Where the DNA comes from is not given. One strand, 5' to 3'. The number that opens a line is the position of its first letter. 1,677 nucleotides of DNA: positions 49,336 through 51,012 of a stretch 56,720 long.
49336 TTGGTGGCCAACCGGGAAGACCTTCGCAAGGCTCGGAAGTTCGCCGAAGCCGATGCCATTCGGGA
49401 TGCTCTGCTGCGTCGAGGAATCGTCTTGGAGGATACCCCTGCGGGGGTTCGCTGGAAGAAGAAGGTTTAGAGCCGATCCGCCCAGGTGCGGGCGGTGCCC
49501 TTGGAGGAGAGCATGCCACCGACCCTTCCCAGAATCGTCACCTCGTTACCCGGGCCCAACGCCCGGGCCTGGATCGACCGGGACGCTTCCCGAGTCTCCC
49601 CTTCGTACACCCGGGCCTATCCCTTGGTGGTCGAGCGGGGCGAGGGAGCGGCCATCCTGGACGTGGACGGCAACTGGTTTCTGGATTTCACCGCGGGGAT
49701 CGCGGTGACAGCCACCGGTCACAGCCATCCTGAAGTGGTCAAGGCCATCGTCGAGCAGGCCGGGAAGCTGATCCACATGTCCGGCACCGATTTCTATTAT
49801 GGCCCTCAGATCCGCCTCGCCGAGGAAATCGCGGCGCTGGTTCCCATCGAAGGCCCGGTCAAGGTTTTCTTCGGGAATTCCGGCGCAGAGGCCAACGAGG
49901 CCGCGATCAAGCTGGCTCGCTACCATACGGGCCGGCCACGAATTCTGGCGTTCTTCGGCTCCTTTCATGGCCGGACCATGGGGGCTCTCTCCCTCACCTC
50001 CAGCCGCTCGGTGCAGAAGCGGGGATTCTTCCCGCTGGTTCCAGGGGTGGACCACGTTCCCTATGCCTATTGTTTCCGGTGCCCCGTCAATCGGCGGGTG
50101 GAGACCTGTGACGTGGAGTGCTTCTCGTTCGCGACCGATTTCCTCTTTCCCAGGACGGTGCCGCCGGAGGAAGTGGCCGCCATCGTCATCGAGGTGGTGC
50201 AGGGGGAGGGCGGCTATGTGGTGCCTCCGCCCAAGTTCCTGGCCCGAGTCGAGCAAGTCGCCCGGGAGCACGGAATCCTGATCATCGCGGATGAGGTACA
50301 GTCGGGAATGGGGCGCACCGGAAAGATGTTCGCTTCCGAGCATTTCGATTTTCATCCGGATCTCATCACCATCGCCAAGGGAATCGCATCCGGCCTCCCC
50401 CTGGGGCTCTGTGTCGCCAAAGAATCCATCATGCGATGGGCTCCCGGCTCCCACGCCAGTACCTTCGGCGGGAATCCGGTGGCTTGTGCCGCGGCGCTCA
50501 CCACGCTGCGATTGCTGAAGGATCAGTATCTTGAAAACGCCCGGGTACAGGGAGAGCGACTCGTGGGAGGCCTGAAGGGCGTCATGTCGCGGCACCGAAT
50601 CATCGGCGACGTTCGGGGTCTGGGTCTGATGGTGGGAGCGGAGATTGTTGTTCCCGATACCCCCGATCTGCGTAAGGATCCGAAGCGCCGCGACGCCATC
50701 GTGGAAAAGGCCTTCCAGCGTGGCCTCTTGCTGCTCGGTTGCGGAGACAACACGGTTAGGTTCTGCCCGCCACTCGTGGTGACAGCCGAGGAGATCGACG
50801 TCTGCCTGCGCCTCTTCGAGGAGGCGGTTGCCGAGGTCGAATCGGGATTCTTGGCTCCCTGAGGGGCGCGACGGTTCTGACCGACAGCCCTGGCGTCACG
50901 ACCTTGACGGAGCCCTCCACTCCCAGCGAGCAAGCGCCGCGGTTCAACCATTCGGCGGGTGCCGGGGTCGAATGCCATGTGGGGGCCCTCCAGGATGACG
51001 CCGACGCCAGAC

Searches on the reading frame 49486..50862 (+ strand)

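Call 43: search_protein_families(library=pfam, proteins=[window:49486-50862:+], max_evalue=0.0001)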
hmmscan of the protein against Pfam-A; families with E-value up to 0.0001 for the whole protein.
window:49486-50862:+ (458 aa): 1 family
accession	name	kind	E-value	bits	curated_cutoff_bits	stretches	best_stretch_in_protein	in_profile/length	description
PF00202.27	Aminotran_3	-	1.7e-117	393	30.5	1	44-448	8-403/403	Aminotransferase class-III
